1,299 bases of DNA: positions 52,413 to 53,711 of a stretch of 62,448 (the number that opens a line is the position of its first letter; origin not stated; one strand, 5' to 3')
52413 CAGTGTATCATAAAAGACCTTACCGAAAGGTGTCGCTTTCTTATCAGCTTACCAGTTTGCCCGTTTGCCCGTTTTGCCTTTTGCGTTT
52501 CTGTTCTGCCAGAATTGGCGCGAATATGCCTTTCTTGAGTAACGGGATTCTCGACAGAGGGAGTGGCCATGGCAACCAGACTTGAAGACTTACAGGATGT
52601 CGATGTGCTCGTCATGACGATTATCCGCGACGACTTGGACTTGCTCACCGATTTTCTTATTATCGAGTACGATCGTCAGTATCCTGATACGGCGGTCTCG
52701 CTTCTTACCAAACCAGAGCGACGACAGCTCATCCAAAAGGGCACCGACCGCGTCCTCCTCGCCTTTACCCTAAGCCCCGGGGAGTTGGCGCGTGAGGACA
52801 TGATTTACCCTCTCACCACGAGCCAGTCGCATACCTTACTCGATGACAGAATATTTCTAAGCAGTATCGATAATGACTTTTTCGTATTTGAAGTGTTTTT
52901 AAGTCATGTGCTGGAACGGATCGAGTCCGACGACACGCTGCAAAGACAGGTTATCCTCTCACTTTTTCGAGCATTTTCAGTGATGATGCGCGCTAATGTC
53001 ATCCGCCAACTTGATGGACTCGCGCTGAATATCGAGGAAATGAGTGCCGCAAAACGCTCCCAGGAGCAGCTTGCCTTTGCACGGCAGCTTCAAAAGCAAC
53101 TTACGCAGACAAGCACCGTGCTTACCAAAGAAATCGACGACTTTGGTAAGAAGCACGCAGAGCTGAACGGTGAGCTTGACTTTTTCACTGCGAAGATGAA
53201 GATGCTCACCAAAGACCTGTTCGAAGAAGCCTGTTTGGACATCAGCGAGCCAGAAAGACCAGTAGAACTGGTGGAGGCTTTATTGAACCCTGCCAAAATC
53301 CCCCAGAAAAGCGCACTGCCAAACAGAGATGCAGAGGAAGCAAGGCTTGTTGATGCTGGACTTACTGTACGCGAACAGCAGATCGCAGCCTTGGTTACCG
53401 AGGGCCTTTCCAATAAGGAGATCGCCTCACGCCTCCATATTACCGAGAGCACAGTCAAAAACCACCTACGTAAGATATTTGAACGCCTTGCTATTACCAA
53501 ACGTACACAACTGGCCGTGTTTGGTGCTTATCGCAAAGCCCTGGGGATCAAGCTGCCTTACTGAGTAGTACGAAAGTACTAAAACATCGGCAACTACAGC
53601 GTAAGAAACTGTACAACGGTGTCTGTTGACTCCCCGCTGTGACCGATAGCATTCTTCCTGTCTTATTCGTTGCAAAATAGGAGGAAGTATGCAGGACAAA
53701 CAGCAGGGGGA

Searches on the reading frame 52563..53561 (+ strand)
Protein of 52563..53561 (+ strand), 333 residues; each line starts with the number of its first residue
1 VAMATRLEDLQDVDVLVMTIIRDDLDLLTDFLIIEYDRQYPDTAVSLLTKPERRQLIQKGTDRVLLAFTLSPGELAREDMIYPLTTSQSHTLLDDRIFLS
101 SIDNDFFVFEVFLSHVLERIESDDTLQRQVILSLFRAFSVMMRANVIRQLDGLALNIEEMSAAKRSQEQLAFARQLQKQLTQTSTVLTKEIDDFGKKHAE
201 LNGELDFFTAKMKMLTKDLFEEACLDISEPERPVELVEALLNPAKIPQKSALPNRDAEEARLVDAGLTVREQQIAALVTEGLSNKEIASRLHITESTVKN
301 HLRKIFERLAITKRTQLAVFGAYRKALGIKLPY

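Call 85: search_protein_families(library=pfam, proteins=[window:52563-53561:+], max_evalue=0.01)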
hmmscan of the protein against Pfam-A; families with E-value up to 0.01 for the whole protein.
window:52563-53561:+ (333 aa): 15 families
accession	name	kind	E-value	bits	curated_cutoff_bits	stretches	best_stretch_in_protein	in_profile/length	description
PF00196.25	GerE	-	9e-17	60.9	23.5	1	267-319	3-55/57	Bacterial regulatory proteins, luxR family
PF08281.18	Sigma70_r4_2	-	4.5e-08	33.1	25.7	1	268-309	12-54/54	Sigma-70, region 4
PF13384.12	HTH_23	-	1.6e-05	25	24.6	1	272-303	8-39/50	Homeodomain-like domain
PF13936.12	HTH_38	-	1.7e-05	24.9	27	1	267-304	5-43/44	Helix-turn-helix domain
PF04545.22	Sigma70_r4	-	2.2e-05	24.3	24.1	1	267-309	5-48/50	Sigma-70, region 4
PF21476.4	PF0610-like_N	-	5.7e-05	23.7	33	1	268-305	1-38/50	PF0610-like, N-terminal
PF13412.12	HTH_24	-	0.00028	20.8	21.9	1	281-304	17-40/48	Winged helix-turn-helix DNA-binding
PF14493.12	HTH_40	-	0.0006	20.5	27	1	276-308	7-39/89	Helix-turn-helix domain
PF15978.11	TnsD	-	0.0014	18.1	32.4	1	260-306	178-224/355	Tn7-like transposition protein D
PF07638.17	Sigma70_ECF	-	0.0018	18.7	21.1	1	271-305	141-175/185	ECF sigma factor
PF13542.12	HTH_Tnp_ISL3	-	0.0021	17.9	27.4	1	271-300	17-45/51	Helix-turn-helix domain of transposase family ISL3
PF13556.12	HTH_30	-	0.0039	17.4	27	1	276-311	7-42/59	PucR C-terminal helix-turn-helix domain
PF12840.13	HTH_20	-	0.0048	17.3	27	0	278-304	15-41/51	Helix-turn-helix domain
PF01022.26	HTH_5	-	0.007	16.7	22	0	282-305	16-39/47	Bacterial regulatory protein, arsR family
PF04967.18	HTH_10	-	0.0093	16.2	23.1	0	284-309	26-51/53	HTH DNA binding domain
